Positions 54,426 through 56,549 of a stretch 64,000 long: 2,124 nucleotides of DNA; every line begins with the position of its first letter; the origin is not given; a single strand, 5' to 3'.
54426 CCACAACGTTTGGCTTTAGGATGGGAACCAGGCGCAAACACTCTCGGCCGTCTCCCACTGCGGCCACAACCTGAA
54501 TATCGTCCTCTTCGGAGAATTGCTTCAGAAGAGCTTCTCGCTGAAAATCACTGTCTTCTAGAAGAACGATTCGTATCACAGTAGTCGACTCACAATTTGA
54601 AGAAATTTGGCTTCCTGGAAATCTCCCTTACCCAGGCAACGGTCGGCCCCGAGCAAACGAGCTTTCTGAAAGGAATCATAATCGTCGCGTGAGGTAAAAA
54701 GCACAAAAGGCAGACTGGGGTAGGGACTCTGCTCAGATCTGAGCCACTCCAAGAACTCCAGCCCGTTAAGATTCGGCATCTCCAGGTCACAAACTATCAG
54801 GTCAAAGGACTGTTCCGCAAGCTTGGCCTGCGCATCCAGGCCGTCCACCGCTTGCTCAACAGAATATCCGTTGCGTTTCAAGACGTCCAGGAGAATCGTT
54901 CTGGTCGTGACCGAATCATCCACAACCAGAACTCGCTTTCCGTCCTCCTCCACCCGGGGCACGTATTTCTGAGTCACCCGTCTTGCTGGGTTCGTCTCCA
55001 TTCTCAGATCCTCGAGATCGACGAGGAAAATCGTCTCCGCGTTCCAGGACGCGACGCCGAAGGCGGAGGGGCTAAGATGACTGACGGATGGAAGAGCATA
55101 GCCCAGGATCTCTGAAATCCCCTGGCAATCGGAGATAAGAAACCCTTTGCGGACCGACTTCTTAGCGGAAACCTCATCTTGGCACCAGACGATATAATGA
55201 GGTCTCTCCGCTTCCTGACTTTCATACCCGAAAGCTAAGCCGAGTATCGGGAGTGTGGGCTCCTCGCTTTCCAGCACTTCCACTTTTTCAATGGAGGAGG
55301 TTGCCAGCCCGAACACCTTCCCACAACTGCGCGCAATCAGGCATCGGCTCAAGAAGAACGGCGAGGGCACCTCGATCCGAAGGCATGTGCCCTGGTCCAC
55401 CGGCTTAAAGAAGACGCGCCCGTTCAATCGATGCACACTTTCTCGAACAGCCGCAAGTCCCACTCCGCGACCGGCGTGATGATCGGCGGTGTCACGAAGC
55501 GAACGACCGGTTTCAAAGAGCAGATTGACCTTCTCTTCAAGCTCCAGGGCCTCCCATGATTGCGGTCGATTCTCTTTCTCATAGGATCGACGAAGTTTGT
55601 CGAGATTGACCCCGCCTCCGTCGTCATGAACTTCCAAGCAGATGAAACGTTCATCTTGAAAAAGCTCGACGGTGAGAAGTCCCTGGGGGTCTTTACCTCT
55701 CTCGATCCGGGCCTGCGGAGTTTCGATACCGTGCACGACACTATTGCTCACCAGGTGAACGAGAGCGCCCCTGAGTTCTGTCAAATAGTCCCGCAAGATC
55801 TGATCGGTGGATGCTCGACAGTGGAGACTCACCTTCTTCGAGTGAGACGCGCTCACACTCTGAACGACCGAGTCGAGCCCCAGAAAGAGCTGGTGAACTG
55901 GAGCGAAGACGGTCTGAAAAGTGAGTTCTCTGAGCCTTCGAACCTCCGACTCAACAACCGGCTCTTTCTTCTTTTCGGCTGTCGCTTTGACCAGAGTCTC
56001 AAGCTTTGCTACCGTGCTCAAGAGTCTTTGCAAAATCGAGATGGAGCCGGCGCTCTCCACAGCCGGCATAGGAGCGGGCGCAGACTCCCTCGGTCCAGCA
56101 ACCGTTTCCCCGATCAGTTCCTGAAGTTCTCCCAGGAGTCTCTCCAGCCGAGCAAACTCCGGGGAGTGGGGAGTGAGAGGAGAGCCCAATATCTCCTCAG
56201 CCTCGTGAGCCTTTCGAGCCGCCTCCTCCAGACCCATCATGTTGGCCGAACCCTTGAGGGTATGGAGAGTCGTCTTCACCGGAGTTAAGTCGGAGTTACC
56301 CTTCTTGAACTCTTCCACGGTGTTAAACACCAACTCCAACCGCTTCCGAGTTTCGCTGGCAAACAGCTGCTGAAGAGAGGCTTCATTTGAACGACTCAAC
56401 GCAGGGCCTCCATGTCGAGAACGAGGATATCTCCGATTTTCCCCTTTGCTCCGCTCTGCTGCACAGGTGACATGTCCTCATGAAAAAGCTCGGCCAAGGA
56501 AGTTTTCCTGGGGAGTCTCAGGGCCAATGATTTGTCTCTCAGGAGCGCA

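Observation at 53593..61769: Wsp-ordered chemosensory operon without a GGDEF output, headed by a hybrid histidine kinase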

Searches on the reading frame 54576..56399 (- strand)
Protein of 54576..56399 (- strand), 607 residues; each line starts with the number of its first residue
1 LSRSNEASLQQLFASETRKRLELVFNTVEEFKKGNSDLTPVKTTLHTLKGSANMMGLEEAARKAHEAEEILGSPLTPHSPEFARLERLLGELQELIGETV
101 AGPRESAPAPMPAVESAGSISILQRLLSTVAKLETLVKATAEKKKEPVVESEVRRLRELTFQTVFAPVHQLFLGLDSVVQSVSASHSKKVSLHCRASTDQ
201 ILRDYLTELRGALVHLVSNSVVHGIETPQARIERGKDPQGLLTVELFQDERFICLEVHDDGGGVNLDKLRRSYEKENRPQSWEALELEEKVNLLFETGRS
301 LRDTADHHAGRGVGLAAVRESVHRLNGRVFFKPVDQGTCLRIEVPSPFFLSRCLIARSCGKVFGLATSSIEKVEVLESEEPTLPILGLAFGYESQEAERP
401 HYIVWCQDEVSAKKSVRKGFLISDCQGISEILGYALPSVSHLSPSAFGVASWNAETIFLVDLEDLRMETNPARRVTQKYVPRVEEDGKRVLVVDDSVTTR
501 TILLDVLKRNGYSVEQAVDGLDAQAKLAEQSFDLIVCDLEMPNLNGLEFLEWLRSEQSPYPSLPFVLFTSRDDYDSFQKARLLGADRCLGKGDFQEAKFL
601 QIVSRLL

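Call 3: search_protein_families(library=pfam, proteins=[window:54576-56399:-], max_evalue=0.001)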
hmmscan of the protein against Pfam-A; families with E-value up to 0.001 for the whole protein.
window:54576-56399:- (607 aa): 3 families
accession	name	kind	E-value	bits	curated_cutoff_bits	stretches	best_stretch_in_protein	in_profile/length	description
PF00072.30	Response_reg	-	1.6e-21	77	30.2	1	490-599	1-106/111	Response regulator receiver domain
PF02518.31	HATPase_c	-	1.6e-10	41.8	26.4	1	212-346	5-109/111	Histidine kinase-, DNA gyrase B-, and HSP90-like ATPase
PF01627.28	Hpt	-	6.6e-10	39.5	24.6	1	11-93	4-82/84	Hpt domain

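Call 8: search_protein_families(library=pfam, proteins=[window:54576-56399:-], max_evalue=5)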
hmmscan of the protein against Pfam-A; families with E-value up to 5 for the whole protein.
window:54576-56399:- (607 aa): 6 families
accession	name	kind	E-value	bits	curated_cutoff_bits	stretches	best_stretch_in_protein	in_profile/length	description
PF00072.30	Response_reg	-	1.6e-21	77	30.2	1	490-599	1-106/111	Response regulator receiver domain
PF02518.31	HATPase_c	-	1.6e-10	41.8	26.4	1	212-346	5-109/111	Histidine kinase-, DNA gyrase B-, and HSP90-like ATPase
PF01627.28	Hpt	-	6.6e-10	39.5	24.6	1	11-93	4-82/84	Hpt domain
PF01584.24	CheW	-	0.012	15.7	23.5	1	424-527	15-119/138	CheW-like domain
PF13581.12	HATPase_c_2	-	0.044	14.2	27.4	1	234-341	48-124/127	Histidine kinase-like ATPase domain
PF24932.1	UBA_NBR1_C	-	0.072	13.5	27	1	505-521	21-37/40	Next to BRCA1 gene 1 protein-like, C-terminal UBA domain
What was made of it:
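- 54576..56399 (-): CheA-REC kinase (607 aa): Hpt(P1)-P3-P4-divergent P5-REC, with no P2. Pfam (calls 3, 8).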

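Call 9: search_protein_families(library=ncbifam, proteins=[window:54576-56399:-], max_evalue=0.01)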
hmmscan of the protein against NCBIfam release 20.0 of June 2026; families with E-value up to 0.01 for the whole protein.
window:54576-56399:- (607 aa): 89 families (the best 25 are shown)
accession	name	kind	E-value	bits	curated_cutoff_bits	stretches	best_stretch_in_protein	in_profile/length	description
NF041336.1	CheA_Halo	equivalog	2e-32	112.7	950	1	154-377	342-568/666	chemotaxis protein CheA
NF007835.0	PRK10547.1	equivalog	3.7e-21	75.4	793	1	150-369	327-546/670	chemotaxis protein CheA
NF011874.0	PRK15347.1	equivalog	3e-18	65.3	852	2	489-558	692-762/921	two component system sensor kinase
NF007969.0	PRK10693.1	equivalog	2.1e-16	59.9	329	1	487-588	7-105/337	two-component system response regulator RssB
NF007901.0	PRK10610.1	equivalog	3.9e-15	56.1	189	1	488-573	6-91/129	chemotaxis response regulator CheY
NF008099.0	PRK10841.1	equivalog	1.2e-14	53.1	920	1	475-591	812-925/949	two-component system sensor histidine kinase RcsC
TIGR02956.1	TMAO_torS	equivalog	1.9e-13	49.5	676.5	1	477-570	693-784/967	TMAO reductase system sensor histidine kinase/response regulator TorS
NF001965.0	PRK00742.1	subfamily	2e-12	47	293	1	489-591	5-107/357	chemotaxis-specific protein-glutamate methyltransferase CheB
NF045944.1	ResRegRpaBCyano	equivalog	1.2e-11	44.5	330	1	491-591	1-97/229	response regulator transcription factor RpaB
TIGR01818.1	ntrC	equivalog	1.4e-11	43.8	558.6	1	490-603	1-110/463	nitrogen regulation protein NR(I)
NF012023.0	PRK15479.1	equivalog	2.5e-11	43.5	337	1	489-591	2-101/224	transcriptional regulator TctD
TIGR02154.1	PhoB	equivalog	2.8e-11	43.1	296.2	1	488-586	3-100/226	phosphate regulon transcriptional regulator PhoB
NF007420.1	PRK09959.1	equivalog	3.1e-11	41.6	1995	1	489-589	960-1057/1197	acid-sensing system histidine kinase EvgS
NF007689.0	PRK10365.1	equivalog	4.4e-11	42.2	760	1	488-570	6-85/441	sigma-54-dependent response regulator transcription factor ZraR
NF053512.1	nitric_RR_NosR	exception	6.2e-11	42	400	1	490-580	1-88/422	response regulator c-di-GMP phosphodiesterase, NosR family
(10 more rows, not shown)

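Call 14: find_homologous_proteins(query=window:54576-56399:-, max_evalue=1e-10)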
Query window:54576-56399:- (607 aa): 2609 proteins with E <= 1e-10 among 8000 candidates; the best 120 are listed.
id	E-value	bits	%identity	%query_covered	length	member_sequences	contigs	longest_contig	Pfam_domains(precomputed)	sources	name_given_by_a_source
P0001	0.0e+0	1344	100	100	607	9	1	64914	PF02518.32,PF00072.31,PF01627.29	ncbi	-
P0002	0.0e+0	1152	84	100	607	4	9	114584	PF02518.32,PF00072.31,PF01627.29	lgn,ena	-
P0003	0.0e+0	1077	81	100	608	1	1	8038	PF02518.32,PF00072.31,PF01627.29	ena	-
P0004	1.7e-196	672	54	100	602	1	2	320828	PF02518.32,PF00072.31,PF01627.29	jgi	jgi:chemotaxis protein histidine kinase CheA/CheY-like chemotaxis protein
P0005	2.0e-178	612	50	100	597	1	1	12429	PF02518.32,PF00072.31,PF01627.29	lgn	-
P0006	8.5e-177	607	49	100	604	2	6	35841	PF02518.32,PF00072.31,PF01627.29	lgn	-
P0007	2.3e-174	599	50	100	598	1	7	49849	PF02518.32,PF00072.31,PF01627.29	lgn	-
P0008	2.5e-123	431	41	100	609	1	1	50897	PF02518.32,PF00072.31,PF01627.29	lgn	-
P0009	4.3e-108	380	38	100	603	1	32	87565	PF02518.32,PF00072.31,PF01627.29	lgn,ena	-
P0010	8.8e-55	204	28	74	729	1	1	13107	PF02895.21,PF01584.25,PF02518.32,PF00072.31,PF01627.29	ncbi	ncbi:MAG: hybrid sensor histidine kinase/response regulator [Nitrospirota bacterium]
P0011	4.2e-53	199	28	74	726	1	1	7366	PF02895.21,PF01584.25,PF02518.32,PF00072.31,PF01627.29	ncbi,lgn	-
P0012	1.9e-52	196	28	74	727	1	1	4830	PF02895.21,PF01584.25,PF02518.32,PF00072.31,PF01627.29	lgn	-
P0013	6.2e-52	195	28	74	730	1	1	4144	PF02895.21,PF01584.25,PF02518.32,PF00072.31,PF01627.29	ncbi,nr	ncbi:MAG: hybrid sensor histidine kinase/response regulator [bacterium]|nr:hybrid sensor histidine k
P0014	6.8e-52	195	27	75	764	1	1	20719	PF02895.21,PF01584.25,PF02518.32,PF00072.31,PF01627.29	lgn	-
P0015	1.8e-51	193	28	99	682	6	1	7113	PF02895.21,PF01584.25,PF02518.32,PF00072.31,PF01627.29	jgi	jgi:two-component system chemotaxis sensor kinase CheA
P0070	3.0e-45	173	28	74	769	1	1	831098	PF01584.25,PF02518.32,PF00072.31,PF01627.29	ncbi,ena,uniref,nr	ncbi:hybrid sensor histidine kinase/response regulator [Pseudomonas fragi]|uniref:hybrid sensor hist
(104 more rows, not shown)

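Call 15: find_encoding_contigs(protein=P0004, flank=10000, max_places=2)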
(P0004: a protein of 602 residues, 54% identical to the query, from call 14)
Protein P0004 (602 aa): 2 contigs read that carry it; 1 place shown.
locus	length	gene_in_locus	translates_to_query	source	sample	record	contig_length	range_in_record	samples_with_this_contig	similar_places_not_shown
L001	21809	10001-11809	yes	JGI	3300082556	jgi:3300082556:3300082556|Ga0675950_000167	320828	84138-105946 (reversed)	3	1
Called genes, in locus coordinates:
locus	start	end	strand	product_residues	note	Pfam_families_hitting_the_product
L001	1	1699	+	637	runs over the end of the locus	PF00009:GTP_EFTU, PF03144:GTP_EFTU_D2, PF25461:Beta-barrel_SelB, PF09107:WHD_3rd_SelB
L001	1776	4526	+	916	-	PF00990:GGDEF, PF00563:EAL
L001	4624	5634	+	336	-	PF00072:Response_reg, PF00512:HisKA, PF02518:HATPase_c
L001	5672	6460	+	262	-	PF00072:Response_reg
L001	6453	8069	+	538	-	PF05227:CHASE3, PF00672:HAMP (faint), PF00015:MCPsignal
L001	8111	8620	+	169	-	PF01584:CheW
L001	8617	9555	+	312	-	PF01739:CheR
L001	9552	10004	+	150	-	-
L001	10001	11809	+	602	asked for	PF01627:Hpt, PF02518:HATPase_c, PF00072:Response_reg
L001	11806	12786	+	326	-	PF00072:Response_reg, PF01339:CheB_methylest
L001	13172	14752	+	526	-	PF07726:AAA_3 (weak), PF17863:AAA_lid_2 (weak)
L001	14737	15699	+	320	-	-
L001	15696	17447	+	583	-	-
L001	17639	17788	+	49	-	-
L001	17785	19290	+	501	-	PF00583:Acetyltransf_1 (weak), PF00795:CN_hydrolase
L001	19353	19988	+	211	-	PF00856:SET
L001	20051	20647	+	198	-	-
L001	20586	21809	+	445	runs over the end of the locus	PF00501:AMP-binding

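Call 16: find_encoding_contigs(protein=P0009, flank=10000, max_places=2)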
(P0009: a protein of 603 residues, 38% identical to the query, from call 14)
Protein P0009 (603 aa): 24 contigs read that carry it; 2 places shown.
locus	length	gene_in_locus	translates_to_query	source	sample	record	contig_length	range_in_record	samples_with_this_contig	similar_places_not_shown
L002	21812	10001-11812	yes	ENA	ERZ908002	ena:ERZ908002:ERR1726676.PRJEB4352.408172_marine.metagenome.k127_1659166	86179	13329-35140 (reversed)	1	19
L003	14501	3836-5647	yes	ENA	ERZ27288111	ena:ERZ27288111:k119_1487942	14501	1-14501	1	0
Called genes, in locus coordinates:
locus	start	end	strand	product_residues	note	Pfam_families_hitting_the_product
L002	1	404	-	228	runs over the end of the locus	PF00072:Response_reg, PF00196:GerE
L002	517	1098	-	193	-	-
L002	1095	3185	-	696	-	PF00912:Transgly, PF00905:Transpeptidase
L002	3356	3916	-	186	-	-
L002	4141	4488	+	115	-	-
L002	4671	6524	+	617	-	PF00072:Response_reg, PF00512:HisKA, PF02518:HATPase_c, PF00072:Response_reg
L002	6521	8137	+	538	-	PF05227:CHASE3, PF00015:MCPsignal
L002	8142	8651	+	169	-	PF01584:CheW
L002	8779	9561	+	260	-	PF01739:CheR, PF08242:Methyltransf_12 (faint)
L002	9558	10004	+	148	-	-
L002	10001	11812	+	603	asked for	PF01627:Hpt, PF02518:HATPase_c, PF00072:Response_reg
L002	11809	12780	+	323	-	PF01339:CheB_methylest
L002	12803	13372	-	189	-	PF06055:ExoD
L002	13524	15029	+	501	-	PF01663:Phosphodiest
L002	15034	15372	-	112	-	PF01627:Hpt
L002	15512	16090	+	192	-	PF00210:Ferritin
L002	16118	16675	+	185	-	-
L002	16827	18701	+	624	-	-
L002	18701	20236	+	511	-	-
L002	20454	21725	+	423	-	PF00078:RVT_1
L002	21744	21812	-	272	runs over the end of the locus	PF12730:ABC2_membrane_4 (weak), PF10920:DUF2705 (weak)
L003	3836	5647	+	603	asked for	PF01627:Hpt, PF02518:HATPase_c, PF00072:Response_reg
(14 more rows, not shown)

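Call 17: find_encoding_contigs(protein=P0001, flank=10000, max_places=2)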
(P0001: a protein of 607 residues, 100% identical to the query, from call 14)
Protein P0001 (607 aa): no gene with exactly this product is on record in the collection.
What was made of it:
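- Tried and rejected: An exact look-up of the window's own CheA found no contig (call 17).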

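Call 19: find_related_loci(query=A1, collection=genome_contigs, flank=10000)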
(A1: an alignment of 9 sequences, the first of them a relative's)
Query A1 (607 aa) in genome_contigs; peptide patterns used: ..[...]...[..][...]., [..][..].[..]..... (x = any residue, [..] = any of these).
600 stretches matched a pattern (row limit reached: there are more); 515 encode a relative of the query (tblastn E <= 1e-3); the best 80 are kept; 80 distinct loci.
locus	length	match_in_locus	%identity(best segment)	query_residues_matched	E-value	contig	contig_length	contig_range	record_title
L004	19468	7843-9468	26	84-607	2e-49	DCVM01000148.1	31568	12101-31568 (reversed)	MAG TPA_asm: Syntrophaceae bacterium UBA2188 UBA2188_contig_5172, whole genome shotgun sequence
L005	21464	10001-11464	30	151-607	9e-47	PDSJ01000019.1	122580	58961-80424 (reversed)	MAG: candidate division KSB3 bacterium isolate DOLJORAL78_50_49 DolJOral78_scaffold_83, whole genome shotgun sequence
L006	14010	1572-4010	28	46-607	5e-44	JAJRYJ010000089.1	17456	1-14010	MAG: Actinomycetes bacterium isolate Dive96_bin3.284 k141_3252727, whole genome shotgun sequence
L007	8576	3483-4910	28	149-607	9e-44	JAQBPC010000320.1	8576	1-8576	MAG: Chloroflexota bacterium isolate RYN_337 scaffold_820680, whole genome shotgun sequence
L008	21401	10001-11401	30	156-606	8e-44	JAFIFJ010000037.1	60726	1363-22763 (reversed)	MAG: Gammaproteobacteria bacterium isolate coassembly_bin.6 k141_4137, whole genome shotgun sequence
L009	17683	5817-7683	25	156-607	3e-43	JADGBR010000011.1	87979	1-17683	MAG: Candidatus Omnitrophota bacterium isolate nW3bin14 nW3_bin14_NODE_11_length_87979_cov_3.508127, whole genome shotgu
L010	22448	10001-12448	28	5-596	3e-41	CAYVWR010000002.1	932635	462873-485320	MAG TPA_asm: uncultured Alphaproteobacteria bacterium isolate SRP344714_co2_242 genome assembly, contig: NODE_3_length_9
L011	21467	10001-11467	28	155-606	4e-41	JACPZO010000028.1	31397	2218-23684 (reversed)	MAG: Nitrospirae bacterium isolate NC_groundwater_891_Pr1_S2p5_65_34 Montesol18_S2p5_coassembly_scaffold_70044, whole ge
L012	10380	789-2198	27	149-607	3e-38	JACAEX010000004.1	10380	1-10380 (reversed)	MAG: Syntrophaceae bacterium isolate L.E.D.62 k119_849741, whole genome shotgun sequence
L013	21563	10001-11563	28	121-607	5e-38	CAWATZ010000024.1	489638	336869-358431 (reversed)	MAG: uncultured Planctomycetota bacterium isolate MFD02248.bin.2.136 genome assembly, contig: contig_7250, whole genome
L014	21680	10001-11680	25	97-591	1e-37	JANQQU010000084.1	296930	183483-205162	MAG: Calditrichia bacterium isolate IP29b_bin.38 k99_1209710, whole genome shotgun sequence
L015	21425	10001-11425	25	156-607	2e-37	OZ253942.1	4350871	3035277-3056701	MAG: Pseudomonadales bacterium isolate 34150d0a-c55f-49b4-b82a-f2038f8a90b3 genome assembly, chromosome: 1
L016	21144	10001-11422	26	156-607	6e-37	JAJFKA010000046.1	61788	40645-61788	MAG: Gammaproteobacteria bacterium isolate OFTM330 OFTM330_45, whole genome shotgun sequence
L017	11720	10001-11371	26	151-591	5e-37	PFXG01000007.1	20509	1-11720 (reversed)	MAG: Zetaproteobacteria bacterium CG_4_9_14_3_um_filter_49_83 CG_4_9_14_3_um_filter_150_scaffold_2162_c, whole genome sh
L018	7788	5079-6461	27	168-607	9e-37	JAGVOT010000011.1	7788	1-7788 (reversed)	MAG: Nitrospirae bacterium isolate DeMMO3_8 c_000000076798, whole genome shotgun sequence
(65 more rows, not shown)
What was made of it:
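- On Burkholderia WspH (H-type Wsp): The genome scan was already used (call 19).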

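Call 23: find_encoding_contigs(protein=P0002, flank=10000, max_places=2)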
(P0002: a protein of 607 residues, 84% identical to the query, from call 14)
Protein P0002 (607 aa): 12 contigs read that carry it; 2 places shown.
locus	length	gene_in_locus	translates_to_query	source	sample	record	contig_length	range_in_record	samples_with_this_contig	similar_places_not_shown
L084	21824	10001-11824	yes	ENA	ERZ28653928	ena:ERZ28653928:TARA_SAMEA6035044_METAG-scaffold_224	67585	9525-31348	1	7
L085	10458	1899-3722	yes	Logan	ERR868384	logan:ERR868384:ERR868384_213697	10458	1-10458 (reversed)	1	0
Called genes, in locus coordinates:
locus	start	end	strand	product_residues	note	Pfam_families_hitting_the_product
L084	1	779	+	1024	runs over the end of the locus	PF00873:ACR_tran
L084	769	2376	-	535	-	PF02366:PMT (weak), PF13231:PMT_2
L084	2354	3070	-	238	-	PF00072:Response_reg, PF00486:Trans_reg_C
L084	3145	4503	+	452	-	PF00672:HAMP (weak), PF00512:HisKA, PF02518:HATPase_c, PF13581:HATPase_c_2 (faint)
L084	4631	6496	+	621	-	PF00072:Response_reg, PF00512:HisKA, PF02518:HATPase_c, PF00072:Response_reg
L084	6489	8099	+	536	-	PF05227:CHASE3, PF00672:HAMP (weak), PF00015:MCPsignal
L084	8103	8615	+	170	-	PF01584:CheW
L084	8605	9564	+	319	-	PF01739:CheR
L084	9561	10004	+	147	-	-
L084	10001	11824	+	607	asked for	PF01627:Hpt, PF02518:HATPase_c, PF00072:Response_reg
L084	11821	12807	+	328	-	PF00072:Response_reg, PF01339:CheB_methylest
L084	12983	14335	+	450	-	PF01225:Mur_ligase, PF08245:Mur_ligase_M, PF02875:Mur_ligase_C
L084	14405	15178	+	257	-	PF08308:PEGA, PF07719:TPR_2 (faint), PF07721:TPR_4 (faint), PF13428:TPR_14 (faint), PF14559:TPR_19 (faint), PF13432:TPR_16 (weak)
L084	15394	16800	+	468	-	PF13091:PLDc_2, PF00614:PLDc (weak), PF13091:PLDc_2, PF00614:PLDc (weak)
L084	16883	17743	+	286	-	-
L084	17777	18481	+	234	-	-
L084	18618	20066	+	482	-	PF00082:Peptidase_S8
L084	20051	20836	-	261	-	PF01209:Ubie_methyltran (weak), PF05401:NodS (weak), PF13489:Methyltransf_23, PF13847:Methyltransf_31, PF08241:Methyltransf_11, PF08242:Methyltransf_12, PF13649:Methyltransf_25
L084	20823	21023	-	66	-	PF09962:DUF2196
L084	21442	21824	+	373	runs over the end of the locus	PF00989:PAS (faint), PF08448:PAS_4 (weak), PF13426:PAS_9, PF02518:HATPase_c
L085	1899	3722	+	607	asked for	PF01627:Hpt, PF02518:HATPase_c, PF00072:Response_reg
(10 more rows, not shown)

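Call 24: find_encoding_contigs(protein=P0008, flank=10000, max_places=2)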
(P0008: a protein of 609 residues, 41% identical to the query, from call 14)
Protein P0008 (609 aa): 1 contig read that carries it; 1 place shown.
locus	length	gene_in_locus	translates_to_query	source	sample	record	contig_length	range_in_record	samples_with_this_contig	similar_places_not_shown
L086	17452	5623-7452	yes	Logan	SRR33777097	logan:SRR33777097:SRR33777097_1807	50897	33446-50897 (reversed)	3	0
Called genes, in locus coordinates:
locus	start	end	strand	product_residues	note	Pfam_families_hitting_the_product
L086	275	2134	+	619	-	PF00072:Response_reg, PF23198:PDE8A_N (faint), PF00512:HisKA, PF02518:HATPase_c, PF00072:Response_reg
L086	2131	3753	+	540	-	PF05227:CHASE3, PF00672:HAMP (weak), PF00015:MCPsignal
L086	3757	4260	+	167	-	PF01584:CheW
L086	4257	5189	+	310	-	PF01739:CheR, PF08241:Methyltransf_11 (faint), PF08242:Methyltransf_12 (faint), PF13649:Methyltransf_25 (faint), PF13847:Methyltransf_31 (faint)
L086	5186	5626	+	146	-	-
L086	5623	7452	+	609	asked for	PF01627:Hpt, PF02518:HATPase_c, PF00072:Response_reg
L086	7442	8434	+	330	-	PF00072:Response_reg, PF01339:CheB_methylest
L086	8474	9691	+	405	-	PF00072:Response_reg, PF00211:Guanylate_cyc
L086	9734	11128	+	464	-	PF05684:DUF819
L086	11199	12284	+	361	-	PF00149:Metallophos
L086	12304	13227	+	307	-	PF20030:bpMoxR (weak), PF00493:MCM (weak), PF01078:Mg_chelatase (faint), PF00004:AAA (weak), PF07726:AAA_3, PF07728:AAA_5, PF17863:AAA_lid_2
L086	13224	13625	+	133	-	-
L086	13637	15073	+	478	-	PF00749:tRNA-synt_1c, PF19269:Anticodon_2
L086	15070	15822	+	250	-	PF00702:Hydrolase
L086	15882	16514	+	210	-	PF00702:Hydrolase, PF13419:HAD_2, PF12710:HAD, PF13242:Hydrolase_like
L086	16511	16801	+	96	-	PF04456:DUF503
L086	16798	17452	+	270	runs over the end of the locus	-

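Call 25: find_encoding_contigs(protein=P0007, flank=10000, max_places=2)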
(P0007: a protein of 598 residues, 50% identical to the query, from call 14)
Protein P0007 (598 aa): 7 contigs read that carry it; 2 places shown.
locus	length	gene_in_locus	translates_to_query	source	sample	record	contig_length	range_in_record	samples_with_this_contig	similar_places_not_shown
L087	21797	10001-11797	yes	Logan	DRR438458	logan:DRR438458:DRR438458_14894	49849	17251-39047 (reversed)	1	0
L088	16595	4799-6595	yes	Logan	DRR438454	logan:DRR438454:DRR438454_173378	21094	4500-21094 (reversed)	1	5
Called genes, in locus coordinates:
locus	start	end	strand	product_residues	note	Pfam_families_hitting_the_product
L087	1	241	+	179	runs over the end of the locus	PF06897:DUF1269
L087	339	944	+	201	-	-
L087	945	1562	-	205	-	PF00300:His_Phos_1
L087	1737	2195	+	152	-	-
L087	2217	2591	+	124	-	PF04020:Phage_holin_4_2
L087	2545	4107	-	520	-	PF01663:Phosphodiest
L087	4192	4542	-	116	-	-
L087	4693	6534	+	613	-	PF00072:Response_reg, PF00512:HisKA, PF02518:HATPase_c, PF00072:Response_reg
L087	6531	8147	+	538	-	PF05227:CHASE3, PF00672:HAMP (weak), PF00015:MCPsignal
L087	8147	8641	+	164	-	PF01584:CheW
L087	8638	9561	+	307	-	PF01739:CheR, PF13489:Methyltransf_23, PF08241:Methyltransf_11 (weak), PF08242:Methyltransf_12, PF13847:Methyltransf_31 (weak), PF13649:Methyltransf_25 (weak)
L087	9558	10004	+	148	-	-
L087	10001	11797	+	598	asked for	PF01627:Hpt, PF02518:HATPase_c, PF00072:Response_reg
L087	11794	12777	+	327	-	PF00072:Response_reg, PF01339:CheB_methylest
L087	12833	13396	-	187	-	-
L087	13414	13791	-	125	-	-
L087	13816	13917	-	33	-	-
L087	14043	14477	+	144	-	PF02325:CCB3_YggT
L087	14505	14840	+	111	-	-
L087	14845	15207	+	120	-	PF01627:Hpt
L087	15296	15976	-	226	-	PF00072:Response_reg, PF00196:GerE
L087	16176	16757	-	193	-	PF07366:SnoaL (faint), PF12680:SnoaL_2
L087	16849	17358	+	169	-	PF00582:Usp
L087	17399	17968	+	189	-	PF00210:Ferritin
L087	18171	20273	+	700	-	PF00912:Transgly, PF00905:Transpeptidase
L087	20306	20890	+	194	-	-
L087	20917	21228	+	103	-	-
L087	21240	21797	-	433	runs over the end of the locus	-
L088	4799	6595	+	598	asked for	PF01627:Hpt, PF02518:HATPase_c, PF00072:Response_reg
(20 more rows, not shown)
